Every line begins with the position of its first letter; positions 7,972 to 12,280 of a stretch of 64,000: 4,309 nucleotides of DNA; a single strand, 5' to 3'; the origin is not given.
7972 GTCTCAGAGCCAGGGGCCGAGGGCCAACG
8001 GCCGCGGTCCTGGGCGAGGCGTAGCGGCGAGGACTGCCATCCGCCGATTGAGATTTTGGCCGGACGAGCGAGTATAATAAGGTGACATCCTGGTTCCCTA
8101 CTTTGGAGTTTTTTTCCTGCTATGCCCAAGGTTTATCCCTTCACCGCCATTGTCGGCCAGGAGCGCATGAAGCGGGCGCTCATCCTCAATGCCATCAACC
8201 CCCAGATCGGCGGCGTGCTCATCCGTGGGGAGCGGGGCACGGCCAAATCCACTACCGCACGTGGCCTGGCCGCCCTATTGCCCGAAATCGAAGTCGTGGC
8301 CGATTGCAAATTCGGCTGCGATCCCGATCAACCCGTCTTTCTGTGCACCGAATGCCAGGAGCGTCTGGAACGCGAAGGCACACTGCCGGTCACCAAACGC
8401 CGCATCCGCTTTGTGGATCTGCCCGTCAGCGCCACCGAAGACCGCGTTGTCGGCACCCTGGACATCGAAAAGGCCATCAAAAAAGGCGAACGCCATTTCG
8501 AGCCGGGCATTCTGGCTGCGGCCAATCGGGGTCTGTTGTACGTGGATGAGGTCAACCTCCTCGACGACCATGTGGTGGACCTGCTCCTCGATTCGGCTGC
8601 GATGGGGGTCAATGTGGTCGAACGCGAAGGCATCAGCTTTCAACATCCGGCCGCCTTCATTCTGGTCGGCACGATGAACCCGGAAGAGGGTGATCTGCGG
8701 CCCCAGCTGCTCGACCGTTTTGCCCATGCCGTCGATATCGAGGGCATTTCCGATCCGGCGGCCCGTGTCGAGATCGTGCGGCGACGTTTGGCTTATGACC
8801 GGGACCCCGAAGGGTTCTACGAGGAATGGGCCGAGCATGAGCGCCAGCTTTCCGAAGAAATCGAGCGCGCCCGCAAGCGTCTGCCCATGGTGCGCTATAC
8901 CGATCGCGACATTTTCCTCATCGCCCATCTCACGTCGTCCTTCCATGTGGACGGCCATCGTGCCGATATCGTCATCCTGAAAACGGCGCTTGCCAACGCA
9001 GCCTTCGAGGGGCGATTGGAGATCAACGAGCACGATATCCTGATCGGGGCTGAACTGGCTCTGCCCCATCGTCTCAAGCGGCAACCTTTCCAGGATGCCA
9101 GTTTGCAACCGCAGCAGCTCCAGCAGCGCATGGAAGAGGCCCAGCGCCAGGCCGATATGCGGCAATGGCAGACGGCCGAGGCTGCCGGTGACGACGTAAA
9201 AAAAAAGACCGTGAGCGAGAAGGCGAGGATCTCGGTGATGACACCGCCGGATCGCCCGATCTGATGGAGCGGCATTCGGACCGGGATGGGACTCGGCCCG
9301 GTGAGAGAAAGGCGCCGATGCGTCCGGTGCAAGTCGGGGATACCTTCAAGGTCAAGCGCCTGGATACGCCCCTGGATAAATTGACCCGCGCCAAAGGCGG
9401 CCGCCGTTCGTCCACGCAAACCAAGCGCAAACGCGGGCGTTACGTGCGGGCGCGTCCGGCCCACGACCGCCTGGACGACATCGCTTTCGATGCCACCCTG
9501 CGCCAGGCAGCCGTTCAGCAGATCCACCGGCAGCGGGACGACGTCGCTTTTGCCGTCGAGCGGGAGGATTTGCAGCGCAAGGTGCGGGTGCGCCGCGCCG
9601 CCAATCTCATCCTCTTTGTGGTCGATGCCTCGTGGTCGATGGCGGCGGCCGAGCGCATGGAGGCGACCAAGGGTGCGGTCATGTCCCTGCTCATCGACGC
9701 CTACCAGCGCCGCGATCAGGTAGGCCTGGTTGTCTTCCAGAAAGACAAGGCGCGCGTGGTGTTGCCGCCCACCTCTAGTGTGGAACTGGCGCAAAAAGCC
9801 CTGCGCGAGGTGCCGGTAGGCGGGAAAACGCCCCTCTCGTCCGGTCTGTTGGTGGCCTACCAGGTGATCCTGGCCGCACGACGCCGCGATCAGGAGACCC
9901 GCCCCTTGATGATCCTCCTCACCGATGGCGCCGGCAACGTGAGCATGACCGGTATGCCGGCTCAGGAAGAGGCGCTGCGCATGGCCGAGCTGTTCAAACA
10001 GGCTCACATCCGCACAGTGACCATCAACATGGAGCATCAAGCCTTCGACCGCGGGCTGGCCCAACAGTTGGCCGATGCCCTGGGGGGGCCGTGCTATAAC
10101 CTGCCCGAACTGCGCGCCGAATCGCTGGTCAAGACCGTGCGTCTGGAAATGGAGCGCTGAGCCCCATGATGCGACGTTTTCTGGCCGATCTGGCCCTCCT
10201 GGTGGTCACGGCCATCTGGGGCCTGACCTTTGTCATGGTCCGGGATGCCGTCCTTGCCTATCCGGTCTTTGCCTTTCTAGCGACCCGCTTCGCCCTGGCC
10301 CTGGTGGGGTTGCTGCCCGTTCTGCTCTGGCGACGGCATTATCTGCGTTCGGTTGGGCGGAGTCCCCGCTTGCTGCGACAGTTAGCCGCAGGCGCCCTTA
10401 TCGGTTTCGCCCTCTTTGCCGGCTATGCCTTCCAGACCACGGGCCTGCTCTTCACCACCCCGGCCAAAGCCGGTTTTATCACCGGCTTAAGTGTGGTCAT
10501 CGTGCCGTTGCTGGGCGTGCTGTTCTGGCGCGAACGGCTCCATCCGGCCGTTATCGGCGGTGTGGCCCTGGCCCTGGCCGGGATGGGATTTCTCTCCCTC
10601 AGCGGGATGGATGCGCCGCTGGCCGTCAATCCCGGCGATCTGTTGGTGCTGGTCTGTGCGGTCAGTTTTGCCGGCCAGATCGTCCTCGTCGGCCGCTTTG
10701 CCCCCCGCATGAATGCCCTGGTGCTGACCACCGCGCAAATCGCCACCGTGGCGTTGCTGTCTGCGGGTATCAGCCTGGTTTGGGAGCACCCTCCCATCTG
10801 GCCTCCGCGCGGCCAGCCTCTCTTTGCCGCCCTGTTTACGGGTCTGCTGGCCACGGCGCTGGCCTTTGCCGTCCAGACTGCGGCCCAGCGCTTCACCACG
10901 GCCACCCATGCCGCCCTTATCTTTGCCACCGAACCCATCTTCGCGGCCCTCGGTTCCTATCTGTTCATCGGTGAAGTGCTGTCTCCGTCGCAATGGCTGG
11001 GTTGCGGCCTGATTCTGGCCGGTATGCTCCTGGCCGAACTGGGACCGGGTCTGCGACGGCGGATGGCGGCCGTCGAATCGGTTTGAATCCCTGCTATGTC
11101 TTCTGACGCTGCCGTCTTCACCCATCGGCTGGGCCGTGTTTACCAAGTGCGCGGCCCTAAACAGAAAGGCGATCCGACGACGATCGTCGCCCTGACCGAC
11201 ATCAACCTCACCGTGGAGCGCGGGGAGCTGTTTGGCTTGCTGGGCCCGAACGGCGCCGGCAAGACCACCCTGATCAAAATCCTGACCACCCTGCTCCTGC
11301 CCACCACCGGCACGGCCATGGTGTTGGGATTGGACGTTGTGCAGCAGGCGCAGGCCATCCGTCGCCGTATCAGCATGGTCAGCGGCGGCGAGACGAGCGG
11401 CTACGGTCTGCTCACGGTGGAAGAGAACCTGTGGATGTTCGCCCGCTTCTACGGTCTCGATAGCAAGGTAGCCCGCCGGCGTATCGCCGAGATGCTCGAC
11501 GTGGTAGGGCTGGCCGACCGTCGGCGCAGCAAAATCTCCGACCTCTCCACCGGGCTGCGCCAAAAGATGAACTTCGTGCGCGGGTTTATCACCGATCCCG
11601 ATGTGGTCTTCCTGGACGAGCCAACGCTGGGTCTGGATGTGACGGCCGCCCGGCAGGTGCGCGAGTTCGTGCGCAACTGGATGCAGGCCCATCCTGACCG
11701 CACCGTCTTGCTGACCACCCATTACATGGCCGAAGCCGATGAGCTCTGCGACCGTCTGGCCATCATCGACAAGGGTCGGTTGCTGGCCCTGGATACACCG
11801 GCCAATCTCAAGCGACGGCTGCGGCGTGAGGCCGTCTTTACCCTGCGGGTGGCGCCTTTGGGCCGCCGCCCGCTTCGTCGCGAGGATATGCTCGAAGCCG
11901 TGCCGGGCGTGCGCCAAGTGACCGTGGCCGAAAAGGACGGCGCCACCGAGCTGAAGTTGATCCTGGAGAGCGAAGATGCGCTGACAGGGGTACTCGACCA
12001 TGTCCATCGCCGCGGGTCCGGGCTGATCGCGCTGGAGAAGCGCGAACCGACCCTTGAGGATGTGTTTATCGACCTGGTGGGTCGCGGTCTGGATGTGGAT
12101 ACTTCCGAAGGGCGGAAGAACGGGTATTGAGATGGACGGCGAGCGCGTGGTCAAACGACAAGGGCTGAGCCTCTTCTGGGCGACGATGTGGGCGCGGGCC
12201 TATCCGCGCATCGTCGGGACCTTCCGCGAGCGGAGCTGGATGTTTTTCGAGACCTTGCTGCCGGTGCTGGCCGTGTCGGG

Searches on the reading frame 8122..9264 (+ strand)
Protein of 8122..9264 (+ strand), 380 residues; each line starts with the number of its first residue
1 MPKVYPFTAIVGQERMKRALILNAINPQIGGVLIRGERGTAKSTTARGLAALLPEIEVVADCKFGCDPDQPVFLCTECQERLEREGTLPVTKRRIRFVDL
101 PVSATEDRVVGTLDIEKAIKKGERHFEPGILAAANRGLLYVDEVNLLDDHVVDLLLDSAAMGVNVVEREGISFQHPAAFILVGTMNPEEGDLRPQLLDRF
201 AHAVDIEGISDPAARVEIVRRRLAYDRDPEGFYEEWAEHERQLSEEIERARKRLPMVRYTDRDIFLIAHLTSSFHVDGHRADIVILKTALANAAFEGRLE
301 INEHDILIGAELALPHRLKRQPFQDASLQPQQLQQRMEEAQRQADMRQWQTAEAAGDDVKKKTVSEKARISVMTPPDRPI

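Call 89: search_protein_families(library=pfam, proteins=[window:8122-9264:+], max_evalue=0.00001)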
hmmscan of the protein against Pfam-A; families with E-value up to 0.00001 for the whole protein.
window:8122-9264:+ (380 aa): 3 families
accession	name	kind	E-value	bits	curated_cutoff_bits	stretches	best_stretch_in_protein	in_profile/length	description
PF17863.7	AAA_lid_2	-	1.5e-14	53.9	22.7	1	266-333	3-71/74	AAA lid domain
PF01078.27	Mg_chelatase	-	3.9e-12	46.5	20.3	1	119-187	90-158/207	Magnesium chelatase, subunit ChlI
PF07728.20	AAA_5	-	1.1e-08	35.6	22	0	92-200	25-139/139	AAA domain (dynein-related subfamily)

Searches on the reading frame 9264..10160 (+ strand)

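Call 89: search_protein_families(library=pfam, proteins=[window:9264-10160:+], max_evalue=0.00001)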
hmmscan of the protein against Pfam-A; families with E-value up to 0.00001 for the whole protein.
window:9264-10160:+ (298 aa): 2 families
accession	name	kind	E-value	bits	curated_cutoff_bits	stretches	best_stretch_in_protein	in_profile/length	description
PF13519.12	VWA_2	-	1.3e-14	55.2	27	1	116-222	1-106/107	von Willebrand factor type A domain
PF00092.34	VWA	-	1.4e-12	48.7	23.8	1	116-270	2-151/174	von Willebrand factor type A domain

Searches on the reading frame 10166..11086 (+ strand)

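Call 89: search_protein_families(library=pfam, proteins=[window:10166-11086:+], max_evalue=0.00001)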
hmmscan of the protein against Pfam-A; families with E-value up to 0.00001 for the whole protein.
window:10166-11086:+ (306 aa): 1 family
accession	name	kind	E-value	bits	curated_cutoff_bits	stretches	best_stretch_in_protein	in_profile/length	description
PF00892.27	EamA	-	2.6e-37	128.5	28.2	2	156-289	2-132/135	EamA-like transporter family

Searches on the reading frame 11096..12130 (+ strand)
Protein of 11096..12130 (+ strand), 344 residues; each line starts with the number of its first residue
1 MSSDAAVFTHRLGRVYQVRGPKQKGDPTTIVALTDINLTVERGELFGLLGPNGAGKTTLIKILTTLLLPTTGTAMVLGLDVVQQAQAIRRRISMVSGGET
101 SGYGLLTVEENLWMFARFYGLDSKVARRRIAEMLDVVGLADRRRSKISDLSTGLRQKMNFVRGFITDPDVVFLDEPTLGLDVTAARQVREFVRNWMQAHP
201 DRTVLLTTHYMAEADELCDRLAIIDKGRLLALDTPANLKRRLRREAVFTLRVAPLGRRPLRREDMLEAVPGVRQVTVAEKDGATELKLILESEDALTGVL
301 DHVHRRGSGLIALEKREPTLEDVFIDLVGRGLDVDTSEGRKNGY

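Call 89: search_protein_families(library=pfam, proteins=[window:11096-12130:+], max_evalue=0.00001)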
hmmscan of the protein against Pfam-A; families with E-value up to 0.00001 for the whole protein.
window:11096-12130:+ (344 aa): 3 families
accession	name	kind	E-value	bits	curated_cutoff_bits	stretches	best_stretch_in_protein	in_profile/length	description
PF00005.33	ABC_tran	-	2.4e-27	96.6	25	1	33-177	1-136/137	ABC transporter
PF13304.12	AAA_21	-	3.7e-12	47.3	27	0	147-209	235-298/304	AAA domain, putative AbiEii toxin, Type IV TA system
PF13732.12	DrrA1-3_C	-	4.4e-08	34.2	27.4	1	235-328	3-81/81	ATP-binding protein DrrA1-3-like, C-terminal domain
